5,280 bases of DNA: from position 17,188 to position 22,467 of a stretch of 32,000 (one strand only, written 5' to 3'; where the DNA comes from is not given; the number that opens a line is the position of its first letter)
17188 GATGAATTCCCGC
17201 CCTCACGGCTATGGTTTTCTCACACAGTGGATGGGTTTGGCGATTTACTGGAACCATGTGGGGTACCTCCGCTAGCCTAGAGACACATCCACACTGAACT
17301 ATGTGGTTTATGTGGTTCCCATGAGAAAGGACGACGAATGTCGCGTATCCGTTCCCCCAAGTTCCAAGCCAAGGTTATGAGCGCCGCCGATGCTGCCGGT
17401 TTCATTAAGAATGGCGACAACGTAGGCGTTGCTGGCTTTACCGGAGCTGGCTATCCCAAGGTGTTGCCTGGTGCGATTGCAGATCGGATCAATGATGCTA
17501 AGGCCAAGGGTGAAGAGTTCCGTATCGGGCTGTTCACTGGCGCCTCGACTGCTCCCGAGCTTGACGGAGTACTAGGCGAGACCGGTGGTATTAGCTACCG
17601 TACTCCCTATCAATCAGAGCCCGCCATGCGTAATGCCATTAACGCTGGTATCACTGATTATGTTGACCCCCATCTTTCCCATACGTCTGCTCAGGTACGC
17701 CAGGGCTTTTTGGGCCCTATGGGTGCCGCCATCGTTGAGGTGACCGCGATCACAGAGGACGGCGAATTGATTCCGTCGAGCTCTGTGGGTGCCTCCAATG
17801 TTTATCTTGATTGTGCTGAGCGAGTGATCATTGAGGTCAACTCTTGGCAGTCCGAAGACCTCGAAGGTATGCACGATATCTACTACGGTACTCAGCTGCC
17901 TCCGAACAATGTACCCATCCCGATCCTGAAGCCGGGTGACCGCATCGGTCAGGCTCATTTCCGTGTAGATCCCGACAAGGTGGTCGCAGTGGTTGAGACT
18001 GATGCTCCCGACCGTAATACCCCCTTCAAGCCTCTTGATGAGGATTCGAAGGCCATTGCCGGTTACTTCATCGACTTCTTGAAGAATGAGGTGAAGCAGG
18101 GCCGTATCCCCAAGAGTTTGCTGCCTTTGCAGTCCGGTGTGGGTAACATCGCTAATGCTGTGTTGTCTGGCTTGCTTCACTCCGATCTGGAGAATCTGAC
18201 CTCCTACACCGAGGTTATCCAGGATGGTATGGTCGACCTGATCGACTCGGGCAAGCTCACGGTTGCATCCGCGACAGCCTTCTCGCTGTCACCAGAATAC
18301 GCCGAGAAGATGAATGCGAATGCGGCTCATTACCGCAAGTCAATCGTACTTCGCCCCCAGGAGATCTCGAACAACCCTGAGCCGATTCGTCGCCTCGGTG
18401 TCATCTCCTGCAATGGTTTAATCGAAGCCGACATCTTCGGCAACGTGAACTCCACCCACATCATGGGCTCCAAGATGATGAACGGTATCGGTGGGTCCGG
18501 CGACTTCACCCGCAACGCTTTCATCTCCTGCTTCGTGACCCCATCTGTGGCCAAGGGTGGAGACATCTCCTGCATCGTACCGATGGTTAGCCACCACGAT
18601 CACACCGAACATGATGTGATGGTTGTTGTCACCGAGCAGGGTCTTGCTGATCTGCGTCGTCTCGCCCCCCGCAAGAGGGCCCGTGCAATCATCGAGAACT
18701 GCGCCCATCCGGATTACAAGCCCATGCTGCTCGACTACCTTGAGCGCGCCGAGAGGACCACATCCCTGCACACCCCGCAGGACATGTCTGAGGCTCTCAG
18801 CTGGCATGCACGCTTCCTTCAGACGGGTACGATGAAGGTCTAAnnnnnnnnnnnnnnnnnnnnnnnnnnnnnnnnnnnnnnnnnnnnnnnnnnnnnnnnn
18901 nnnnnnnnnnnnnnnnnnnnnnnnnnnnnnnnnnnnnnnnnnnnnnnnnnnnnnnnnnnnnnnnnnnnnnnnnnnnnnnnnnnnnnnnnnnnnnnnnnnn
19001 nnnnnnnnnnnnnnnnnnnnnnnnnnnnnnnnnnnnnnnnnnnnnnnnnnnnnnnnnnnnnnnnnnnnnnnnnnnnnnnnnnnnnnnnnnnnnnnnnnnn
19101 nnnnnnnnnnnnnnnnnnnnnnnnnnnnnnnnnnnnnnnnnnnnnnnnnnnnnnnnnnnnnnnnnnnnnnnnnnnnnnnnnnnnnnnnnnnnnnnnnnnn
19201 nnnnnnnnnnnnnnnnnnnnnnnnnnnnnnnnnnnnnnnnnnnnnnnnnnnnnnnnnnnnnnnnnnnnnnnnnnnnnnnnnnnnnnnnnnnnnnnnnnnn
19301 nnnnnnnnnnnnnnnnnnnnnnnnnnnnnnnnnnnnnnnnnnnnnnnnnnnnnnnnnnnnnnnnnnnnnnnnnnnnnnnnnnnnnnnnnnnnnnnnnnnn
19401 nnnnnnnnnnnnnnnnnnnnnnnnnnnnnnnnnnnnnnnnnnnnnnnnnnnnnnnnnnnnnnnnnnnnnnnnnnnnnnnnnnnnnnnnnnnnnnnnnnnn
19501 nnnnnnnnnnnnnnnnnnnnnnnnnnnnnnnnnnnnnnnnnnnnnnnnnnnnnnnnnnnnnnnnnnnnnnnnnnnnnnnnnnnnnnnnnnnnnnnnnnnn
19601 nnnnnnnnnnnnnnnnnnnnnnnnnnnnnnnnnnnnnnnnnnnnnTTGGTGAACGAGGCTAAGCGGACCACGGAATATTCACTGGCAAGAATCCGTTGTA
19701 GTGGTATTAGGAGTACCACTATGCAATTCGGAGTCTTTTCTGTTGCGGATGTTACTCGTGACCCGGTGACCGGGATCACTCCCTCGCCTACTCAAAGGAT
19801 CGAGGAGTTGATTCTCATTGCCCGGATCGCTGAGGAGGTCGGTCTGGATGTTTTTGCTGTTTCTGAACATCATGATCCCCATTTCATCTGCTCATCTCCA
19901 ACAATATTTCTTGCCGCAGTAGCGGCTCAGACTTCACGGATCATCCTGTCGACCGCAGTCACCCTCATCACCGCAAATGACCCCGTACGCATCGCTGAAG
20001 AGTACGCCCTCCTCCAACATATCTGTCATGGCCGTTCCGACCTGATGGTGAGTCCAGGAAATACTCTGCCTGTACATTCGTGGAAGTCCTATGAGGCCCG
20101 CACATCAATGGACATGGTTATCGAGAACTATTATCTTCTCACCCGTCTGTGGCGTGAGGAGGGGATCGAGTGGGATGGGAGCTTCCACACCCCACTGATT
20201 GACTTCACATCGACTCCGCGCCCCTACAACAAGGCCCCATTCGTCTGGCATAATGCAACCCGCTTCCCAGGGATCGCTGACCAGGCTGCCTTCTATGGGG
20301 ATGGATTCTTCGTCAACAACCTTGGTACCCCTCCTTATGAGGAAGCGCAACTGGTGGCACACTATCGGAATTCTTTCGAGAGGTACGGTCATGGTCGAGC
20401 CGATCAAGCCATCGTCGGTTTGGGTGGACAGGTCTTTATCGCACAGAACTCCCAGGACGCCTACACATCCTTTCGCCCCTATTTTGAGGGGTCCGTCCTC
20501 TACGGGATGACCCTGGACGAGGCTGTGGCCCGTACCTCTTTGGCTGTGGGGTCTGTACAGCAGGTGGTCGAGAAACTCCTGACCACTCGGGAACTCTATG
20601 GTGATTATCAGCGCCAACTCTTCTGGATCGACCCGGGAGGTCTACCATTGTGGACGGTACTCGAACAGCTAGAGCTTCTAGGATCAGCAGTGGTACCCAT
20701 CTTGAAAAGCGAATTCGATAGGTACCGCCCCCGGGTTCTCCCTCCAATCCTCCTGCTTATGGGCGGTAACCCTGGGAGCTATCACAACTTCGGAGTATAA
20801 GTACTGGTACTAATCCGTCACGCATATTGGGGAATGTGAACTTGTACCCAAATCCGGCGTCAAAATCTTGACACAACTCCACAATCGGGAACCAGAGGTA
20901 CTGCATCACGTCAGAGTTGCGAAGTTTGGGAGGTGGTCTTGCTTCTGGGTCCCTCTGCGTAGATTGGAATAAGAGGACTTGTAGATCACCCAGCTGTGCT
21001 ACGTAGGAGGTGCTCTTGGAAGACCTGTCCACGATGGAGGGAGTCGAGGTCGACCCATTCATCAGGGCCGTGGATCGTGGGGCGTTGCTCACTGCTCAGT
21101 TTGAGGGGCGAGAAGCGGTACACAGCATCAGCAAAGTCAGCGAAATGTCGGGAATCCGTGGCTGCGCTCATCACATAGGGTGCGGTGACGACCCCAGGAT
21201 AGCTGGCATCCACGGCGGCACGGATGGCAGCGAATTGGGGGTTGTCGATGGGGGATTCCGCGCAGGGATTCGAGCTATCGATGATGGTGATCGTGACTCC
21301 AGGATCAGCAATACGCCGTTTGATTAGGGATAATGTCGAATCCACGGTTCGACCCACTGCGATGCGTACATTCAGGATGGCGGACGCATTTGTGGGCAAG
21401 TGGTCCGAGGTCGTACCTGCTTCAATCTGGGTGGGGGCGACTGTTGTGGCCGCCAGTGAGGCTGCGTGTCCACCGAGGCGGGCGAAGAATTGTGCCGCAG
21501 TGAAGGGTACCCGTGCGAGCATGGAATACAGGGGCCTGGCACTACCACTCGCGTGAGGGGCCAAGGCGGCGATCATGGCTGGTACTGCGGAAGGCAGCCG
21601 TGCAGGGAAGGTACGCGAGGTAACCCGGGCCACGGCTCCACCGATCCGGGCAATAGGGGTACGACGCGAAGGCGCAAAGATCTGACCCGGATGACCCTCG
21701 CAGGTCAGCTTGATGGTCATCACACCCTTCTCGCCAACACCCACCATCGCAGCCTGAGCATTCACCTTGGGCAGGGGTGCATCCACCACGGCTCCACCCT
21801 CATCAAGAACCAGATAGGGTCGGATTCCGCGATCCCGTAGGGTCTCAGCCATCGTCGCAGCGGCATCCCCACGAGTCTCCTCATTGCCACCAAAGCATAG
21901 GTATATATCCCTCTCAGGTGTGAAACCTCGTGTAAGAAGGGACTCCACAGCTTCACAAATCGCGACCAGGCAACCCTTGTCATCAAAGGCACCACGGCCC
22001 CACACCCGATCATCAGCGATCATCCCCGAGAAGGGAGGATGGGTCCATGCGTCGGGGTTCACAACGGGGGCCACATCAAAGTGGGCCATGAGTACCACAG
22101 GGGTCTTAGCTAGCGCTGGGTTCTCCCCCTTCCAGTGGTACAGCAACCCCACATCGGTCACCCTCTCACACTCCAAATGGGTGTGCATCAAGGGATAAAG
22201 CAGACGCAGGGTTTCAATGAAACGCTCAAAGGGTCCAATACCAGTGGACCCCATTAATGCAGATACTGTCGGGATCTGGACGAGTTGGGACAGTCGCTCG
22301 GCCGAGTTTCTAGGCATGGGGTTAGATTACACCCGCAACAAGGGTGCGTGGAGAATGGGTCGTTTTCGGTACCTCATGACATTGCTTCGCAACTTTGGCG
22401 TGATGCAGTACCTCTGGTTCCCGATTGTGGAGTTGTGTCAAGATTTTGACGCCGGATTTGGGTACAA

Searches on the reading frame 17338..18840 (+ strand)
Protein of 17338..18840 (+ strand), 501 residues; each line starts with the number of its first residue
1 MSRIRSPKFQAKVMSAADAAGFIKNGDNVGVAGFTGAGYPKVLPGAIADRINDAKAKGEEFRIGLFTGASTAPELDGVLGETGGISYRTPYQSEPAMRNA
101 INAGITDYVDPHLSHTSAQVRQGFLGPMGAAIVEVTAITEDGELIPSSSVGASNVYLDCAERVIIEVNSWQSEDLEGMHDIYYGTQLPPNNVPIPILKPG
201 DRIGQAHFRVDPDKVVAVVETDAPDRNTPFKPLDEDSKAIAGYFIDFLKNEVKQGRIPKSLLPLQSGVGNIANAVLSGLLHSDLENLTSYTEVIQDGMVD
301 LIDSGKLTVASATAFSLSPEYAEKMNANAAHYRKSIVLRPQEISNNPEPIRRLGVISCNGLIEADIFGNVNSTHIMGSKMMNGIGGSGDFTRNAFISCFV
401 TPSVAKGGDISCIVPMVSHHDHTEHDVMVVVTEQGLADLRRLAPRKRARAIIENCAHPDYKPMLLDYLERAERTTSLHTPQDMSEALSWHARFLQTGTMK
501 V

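Call 8: search_protein_families(library=pfam, proteins=[window:17338-18840:+], max_evalue=0.001)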
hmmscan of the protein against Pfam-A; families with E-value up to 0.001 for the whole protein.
window:17338-18840:+ (501 aa): 2 families
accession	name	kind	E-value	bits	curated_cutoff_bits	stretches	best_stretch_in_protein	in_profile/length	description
PF13336.12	AcetylCoA_hyd_C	-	1.1e-39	136.3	23.7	1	330-467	9-153/154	Acetyl-CoA hydrolase/transferase C-terminal domain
PF02550.21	AcetylCoA_hydro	-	6.6e-26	92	24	1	8-220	4-198/198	Acetyl-CoA hydrolase/transferase N-terminal domain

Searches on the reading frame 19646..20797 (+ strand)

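Call 8: search_protein_families(library=pfam, proteins=[window:19646-20797:+], max_evalue=0.001)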
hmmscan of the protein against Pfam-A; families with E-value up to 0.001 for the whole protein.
window:19646-20797:+ (384 aa): 1 family
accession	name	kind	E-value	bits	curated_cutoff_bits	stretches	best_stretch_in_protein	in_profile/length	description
PF00296.26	Bac_luciferase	-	1.5e-56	192.5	27.9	1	26-316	1-309/314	Luciferase-like monooxygenase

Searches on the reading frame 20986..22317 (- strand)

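Call 8: search_protein_families(library=pfam, proteins=[window:20986-22317:-], max_evalue=0.001)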
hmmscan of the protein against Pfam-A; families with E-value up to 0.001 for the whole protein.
window:20986-22317:- (443 aa): 3 families
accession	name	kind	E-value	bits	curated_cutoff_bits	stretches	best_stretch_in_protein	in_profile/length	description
PF01546.33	Peptidase_M20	-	1.4e-27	97.4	24.6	1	76-438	2-204/206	Peptidase family M20/M25/M40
PF04389.22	Peptidase_M28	-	2.3e-06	27.9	21.3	1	61-176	5-97/193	Peptidase family M28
PF07687.19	M20_dimer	-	4.8e-06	26.9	21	1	194-339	1-102/107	Peptidase dimerisation domain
